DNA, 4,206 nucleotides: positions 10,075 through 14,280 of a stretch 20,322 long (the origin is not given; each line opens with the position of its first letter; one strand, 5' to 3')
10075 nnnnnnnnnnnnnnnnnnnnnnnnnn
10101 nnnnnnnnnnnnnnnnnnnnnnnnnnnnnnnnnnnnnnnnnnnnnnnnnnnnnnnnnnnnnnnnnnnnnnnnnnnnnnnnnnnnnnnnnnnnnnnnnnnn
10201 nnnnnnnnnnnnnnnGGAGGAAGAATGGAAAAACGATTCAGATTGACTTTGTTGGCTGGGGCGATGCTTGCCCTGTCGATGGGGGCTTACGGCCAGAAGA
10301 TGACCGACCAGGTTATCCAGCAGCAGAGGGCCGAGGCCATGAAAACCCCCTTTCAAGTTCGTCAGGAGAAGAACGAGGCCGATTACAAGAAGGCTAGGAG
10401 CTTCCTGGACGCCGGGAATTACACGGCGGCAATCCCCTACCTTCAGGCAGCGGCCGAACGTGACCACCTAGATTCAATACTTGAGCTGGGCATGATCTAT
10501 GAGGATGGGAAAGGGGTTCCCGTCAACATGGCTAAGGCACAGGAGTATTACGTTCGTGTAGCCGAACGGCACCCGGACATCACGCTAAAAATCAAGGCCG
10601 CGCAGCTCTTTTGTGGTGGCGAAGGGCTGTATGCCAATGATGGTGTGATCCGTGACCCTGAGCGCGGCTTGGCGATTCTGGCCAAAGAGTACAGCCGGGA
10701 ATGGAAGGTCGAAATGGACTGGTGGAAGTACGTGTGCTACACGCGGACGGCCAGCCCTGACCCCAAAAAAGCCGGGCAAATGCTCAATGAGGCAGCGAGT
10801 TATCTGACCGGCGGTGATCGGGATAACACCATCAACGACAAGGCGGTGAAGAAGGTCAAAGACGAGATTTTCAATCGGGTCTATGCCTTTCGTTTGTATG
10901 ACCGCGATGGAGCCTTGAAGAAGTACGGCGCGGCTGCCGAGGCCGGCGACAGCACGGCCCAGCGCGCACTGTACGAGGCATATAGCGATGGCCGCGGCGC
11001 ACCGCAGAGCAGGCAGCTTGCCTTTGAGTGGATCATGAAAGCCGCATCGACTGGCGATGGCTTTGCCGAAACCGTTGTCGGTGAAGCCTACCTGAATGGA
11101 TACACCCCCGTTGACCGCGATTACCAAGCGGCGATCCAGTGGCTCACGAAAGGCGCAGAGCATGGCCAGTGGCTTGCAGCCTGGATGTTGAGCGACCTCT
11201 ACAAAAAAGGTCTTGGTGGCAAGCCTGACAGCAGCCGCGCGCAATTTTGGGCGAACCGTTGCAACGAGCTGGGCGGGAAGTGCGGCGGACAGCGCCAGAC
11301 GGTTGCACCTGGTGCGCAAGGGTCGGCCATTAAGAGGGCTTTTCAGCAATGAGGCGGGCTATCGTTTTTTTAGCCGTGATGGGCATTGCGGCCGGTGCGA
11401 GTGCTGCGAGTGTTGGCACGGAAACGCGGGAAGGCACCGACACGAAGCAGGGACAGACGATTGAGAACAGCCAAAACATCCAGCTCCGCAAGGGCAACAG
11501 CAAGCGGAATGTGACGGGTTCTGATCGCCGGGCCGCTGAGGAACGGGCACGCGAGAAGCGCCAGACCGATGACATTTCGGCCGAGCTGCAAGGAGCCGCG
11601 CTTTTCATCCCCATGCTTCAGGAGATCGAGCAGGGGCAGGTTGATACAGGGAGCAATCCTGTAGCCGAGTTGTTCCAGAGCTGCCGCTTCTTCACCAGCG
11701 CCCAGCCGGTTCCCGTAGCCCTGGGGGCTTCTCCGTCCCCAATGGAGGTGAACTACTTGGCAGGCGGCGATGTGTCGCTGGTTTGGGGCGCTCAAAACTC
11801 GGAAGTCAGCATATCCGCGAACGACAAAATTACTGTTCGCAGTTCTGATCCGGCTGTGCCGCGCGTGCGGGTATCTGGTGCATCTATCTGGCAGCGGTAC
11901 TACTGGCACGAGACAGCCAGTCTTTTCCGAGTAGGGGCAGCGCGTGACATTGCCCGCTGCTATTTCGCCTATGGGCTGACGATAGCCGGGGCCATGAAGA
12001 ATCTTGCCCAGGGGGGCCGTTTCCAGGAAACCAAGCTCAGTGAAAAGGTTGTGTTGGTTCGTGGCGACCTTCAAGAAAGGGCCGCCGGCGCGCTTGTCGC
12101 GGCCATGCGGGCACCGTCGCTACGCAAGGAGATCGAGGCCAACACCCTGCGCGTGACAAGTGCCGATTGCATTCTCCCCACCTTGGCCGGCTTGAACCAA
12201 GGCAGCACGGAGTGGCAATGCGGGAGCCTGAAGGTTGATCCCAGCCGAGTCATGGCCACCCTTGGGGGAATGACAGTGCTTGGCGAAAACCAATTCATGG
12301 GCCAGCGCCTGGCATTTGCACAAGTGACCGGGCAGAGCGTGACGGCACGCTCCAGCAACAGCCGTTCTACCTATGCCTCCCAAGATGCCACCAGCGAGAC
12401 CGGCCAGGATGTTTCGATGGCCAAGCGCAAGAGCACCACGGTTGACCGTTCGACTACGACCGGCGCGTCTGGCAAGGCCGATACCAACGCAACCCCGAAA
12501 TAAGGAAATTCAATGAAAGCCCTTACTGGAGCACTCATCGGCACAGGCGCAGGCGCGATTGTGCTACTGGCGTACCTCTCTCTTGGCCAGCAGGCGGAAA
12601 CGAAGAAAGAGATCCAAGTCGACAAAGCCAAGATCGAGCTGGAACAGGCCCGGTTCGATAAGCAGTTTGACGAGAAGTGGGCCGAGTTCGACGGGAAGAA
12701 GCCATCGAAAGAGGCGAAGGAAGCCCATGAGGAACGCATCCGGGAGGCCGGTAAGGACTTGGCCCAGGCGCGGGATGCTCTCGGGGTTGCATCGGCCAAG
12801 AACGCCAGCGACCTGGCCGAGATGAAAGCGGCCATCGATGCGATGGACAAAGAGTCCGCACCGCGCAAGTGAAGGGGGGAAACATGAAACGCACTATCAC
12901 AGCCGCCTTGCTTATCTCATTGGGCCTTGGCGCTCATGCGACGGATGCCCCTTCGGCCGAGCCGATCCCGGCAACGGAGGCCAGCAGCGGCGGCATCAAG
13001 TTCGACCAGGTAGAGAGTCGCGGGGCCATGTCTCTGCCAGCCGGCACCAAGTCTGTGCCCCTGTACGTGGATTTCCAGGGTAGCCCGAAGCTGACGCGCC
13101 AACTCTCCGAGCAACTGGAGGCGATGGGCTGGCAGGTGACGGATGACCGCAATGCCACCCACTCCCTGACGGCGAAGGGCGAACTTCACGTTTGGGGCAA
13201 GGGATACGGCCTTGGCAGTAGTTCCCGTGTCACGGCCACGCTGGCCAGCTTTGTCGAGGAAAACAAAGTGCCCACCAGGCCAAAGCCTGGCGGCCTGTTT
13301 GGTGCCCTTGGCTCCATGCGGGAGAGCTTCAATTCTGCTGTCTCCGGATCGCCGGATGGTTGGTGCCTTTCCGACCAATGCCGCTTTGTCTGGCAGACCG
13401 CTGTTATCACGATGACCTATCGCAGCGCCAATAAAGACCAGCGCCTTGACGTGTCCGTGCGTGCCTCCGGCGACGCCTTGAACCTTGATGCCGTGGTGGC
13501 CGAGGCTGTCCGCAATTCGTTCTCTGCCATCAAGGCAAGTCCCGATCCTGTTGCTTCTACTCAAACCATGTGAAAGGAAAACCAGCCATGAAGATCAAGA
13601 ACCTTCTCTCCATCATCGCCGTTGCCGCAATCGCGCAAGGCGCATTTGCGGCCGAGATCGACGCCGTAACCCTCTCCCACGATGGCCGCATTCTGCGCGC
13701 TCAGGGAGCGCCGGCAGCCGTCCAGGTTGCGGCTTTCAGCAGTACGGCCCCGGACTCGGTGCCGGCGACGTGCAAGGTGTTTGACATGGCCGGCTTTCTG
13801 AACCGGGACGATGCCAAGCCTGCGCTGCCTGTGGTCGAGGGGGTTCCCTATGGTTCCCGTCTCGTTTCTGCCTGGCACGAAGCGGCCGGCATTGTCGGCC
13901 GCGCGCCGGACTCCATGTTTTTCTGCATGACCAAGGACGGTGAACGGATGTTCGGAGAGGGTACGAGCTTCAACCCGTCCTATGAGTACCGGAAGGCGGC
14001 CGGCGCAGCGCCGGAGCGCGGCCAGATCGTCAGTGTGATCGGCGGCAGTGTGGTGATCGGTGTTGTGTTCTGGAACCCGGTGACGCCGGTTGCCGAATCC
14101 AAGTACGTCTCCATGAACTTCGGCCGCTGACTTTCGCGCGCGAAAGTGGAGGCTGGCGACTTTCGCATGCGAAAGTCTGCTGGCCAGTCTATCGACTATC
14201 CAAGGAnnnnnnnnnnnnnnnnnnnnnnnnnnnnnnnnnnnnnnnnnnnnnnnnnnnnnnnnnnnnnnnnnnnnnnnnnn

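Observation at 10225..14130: Five-gene operon of uncharacterised exported proteins fused to the 3' end of the trwABC transfer operon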

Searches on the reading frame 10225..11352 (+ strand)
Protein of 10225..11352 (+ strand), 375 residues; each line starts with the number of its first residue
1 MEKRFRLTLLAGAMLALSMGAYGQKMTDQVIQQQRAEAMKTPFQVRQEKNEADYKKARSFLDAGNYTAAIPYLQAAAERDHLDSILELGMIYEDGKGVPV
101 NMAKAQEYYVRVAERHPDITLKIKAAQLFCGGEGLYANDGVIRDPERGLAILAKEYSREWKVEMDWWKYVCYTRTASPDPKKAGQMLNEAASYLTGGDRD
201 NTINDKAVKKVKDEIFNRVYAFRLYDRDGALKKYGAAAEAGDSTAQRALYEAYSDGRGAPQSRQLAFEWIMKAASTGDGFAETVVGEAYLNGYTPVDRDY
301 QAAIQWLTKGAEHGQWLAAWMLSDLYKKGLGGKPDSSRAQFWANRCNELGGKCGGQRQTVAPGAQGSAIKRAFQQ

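Call 7: search_protein_families(library=pfam, proteins=[window:10225-11352:+], max_evalue=1)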
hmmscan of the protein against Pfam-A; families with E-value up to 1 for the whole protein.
window:10225-11352:+ (375 aa): 9 families
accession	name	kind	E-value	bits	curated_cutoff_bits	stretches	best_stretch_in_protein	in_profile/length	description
PF08238.18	Sel1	-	3.3e-18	65.9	30.7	4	285-314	7-35/36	Sel1 repeat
PF13432.12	TPR_16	-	0.00039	21.3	32.7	1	54-99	1-48/65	Tetratricopeptide repeat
PF13174.12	TPR_6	-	0.0023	18.9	26.3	1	51-78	1-28/33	Tetratricopeptide repeat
PF13181.12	TPR_8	-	0.018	15.6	25.7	0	54-80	5-31/34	Tetratricopeptide repeat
PF11123.14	DNA_Packaging_2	-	0.055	14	27.5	0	44-75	22-53/79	DNA packaging protein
PF00515.34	TPR_1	-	0.08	13.2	27.8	0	54-80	5-31/34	Tetratricopeptide repeat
PF10938.13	YfdX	-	0.19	12.2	26.6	0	179-253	67-140/149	YfdX protein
PF13428.12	TPR_14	-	0.35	12.1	23.5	1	54-84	5-35/44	Tetratricopeptide repeat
PF13176.12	TPR_7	-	0.57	10.9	27.9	0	57-80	6-31/36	Tetratricopeptide repeat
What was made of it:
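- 10225..11352 (+): O1: exported Sel1-repeat protein (375 aa). The variable 'partner' position of the module. Sel1 E 3e-18 (call 7).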

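Call 15: search_protein_families(library=ncbifam, proteins=[window:10225-11352:+], max_evalue=1)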
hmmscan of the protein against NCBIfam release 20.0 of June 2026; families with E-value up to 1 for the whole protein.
window:10225-11352:+ (375 aa): 6 families
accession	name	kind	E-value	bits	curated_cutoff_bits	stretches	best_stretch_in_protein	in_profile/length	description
NF033786.1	phenyl_MerG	equivalog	4.8e-12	46.3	350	3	272-339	58-124/217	phenylmercury resistance protein MerG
NF038194.1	AlgK_TPR_lipo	equivalog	1.1e-09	37.5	700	2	235-342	290-395/448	alginate biosynthesis TPR repeat lipoprotein AlgK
NF045484.1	TransRegExoR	equivalog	0.00016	21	450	2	223-350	55-195/267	exopolysaccharide production regulator ExoR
NF047621.1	FlgprotMotXVib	equivalog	0.00079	18.9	330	1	235-309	100-173/211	flagellar protein MotX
TIGR02795.1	tol_pal_ybgF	equivalog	0.011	16.4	90.1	1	51-122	40-112/119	tol-pal system protein YbgF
NF040959.1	MamA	equivalog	0.022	14.2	200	1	36-95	22-84/204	magnetosome protein MamA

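Call 16: search_protein_families(library=phrogs, proteins=[window:10225-11352:+], max_evalue=1)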
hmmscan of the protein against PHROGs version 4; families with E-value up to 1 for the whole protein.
window:10225-11352:+ (375 aa): 4 families
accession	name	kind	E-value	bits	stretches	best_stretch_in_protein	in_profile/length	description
phrog_8741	-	unknown function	1.2e-29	104.7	2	226-350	93-216/380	-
phrog_27508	-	unknown function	0.004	17.4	0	68-122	213-267/298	-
phrog_9065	-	unknown function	0.14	13.3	0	139-180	9-48/83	-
phrog_32425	-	unknown function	0.31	12.4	1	168-220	41-95/96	-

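Call 17: search_protein_families(library=padloc, proteins=[window:10225-11352:+], max_evalue=1)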
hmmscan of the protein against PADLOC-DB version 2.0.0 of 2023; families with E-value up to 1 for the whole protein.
window:10225-11352:+ (375 aa): 1 family
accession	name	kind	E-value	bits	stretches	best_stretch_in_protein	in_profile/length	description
PDLC00284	PtuA1|PtuA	-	1.2e-06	25.7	2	70-126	9-65/545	AAA ATPase domain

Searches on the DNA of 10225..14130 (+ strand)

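Call 6: search_dna_similar(query=window:10225-14130:+, collection=plasmids, mode=near, max_rows=30)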
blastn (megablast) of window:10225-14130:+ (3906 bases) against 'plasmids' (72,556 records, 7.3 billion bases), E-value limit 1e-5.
No match.
